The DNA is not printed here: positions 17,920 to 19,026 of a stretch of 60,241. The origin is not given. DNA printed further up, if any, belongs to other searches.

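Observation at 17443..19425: Single polypeptide fusing GTP cyclohydrolase II, a TrpF-like barrel and an amino-methyltransferase-like domain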

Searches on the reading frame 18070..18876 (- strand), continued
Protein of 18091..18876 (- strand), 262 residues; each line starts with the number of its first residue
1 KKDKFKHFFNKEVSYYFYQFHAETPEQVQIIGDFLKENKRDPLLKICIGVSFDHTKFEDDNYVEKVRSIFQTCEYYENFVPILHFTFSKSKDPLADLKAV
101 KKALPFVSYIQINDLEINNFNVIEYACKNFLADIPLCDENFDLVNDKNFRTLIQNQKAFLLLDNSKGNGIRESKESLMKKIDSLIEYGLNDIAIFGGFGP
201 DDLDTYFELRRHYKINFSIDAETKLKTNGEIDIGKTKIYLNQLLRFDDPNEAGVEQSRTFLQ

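Call 86: find_related_loci(query=A2, collection=viral_contigs, flank=8000)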
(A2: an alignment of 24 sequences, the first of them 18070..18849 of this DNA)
Query A2 (260 aa) in viral_contigs; peptide patterns used: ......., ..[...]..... (x = any residue, [..] = any of these).
108 stretches matched a pattern, but none encodes a relative of the query by tblastn (E <= 1e-3).

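Call 92: search_protein_families(library=ncbifam, proteins=[window:18070-18849:-, P0125, P0146, L019:16480-17190:+, L002:9332-10012:+], max_evalue=1)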
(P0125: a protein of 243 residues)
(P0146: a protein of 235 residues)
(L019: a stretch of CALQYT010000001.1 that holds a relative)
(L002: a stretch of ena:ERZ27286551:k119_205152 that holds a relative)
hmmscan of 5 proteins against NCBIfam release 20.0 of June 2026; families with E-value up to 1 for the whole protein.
window:18070-18849:- (260 aa): 1 family
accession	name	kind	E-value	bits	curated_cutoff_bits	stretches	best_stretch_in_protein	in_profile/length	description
TIGR03699.1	menaquin_MqnC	equivalog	0.0053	15.6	428.1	1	160-209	69-119/342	cyclic dehypoxanthinyl futalosine synthase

P0125 (243 aa): 0 families

P0146 (235 aa): 1 family
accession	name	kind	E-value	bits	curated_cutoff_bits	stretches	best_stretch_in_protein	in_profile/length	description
NF002300.0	PRK01222.1-7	equivalog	0.006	16.2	212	1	138-230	107-190/195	phosphoribosylanthranilate isomerase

L019:16480-17190:+ (236 aa): 0 families

L002:9332-10012:+ (226 aa): 51 families (the best 25 are shown)
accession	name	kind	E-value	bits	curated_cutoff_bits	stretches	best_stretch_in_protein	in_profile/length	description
NF011529.0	PRK14968.1-3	equivalog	4.9e-22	78.3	162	1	26-210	4-182/198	putative methyltransferase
TIGR03534.1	RF_mod_PrmC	equivalog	5.4e-18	65.4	199.1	1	13-132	44-160/253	peptide chain release factor N(5)-glutamine methyltransferase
TIGR03533.1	L3_gln_methyl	equivalog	4.4e-17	62.3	229.7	1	26-138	86-199/284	50S ribosomal protein L3 N(5)-glutamine methyltransferase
TIGR00537.1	hemK_rel_arch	hypoth_equivalog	4.7e-17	62.3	87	1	51-199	12-156/179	HemK2/MTQ2 family protein methyltransferase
TIGR00536.1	hemK_fam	subfamily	3e-16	59.3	115.5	1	29-132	82-186/286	HemK family protein methyltransferase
NF011530.0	PRK14968.1-4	equivalog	9.4e-15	54.5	243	1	30-214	11-187/202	putative methyltransferase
NF011527.0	PRK14968.1-1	equivalog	1.2e-10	41.4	242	1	35-211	11-178/192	putative methyltransferase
NF002421.0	PRK01544.1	equivalog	4.6e-10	38.8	567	1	56-177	134-263/524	bifunctional peptide chain release factor N(5)-glutamine methyltransferase PrmC/tRNA (guanosine(46)-N7)-methyltransferase TrmB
NF001785.0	PRK00517.2-2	equivalog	5e-09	35.7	188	1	47-133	132-216/282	50S ribosomal protein L11 methyltransferase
NF007023.0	PRK09489.1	equivalog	7e-09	35.3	295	1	63-138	199-271/342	16S rRNA (guanine(1207)-N(2))-methyltransferase RsmC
NF047853.1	tRm6a37MtseTrmN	equivalog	1.2e-07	31.7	350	1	62-138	45-124/244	tRNA(1)(Val) (adenine(37)-N(6))-methyltransferase TrmN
NF001784.0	PRK00517.2-1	equivalog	3.9e-07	29.9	244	1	56-127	145-217/290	50S ribosomal protein L11 methyltransferase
NF011528.0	PRK14968.1-2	equivalog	4.2e-07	29.7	171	1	28-207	10-180/205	putative methyltransferase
NF043040.1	corrin_prot_MT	hypoth_equivalog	4.6e-07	29.5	180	1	50-139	31-121/216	corrinoid protein-associated methyltransferase CpaM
TIGR02469.1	CbiT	equivalog_domain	5.3e-07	29.9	78.3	1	58-113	17-72/124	precorrin-6Y C5,15-methyltransferase (decarboxylating) subunit CbiT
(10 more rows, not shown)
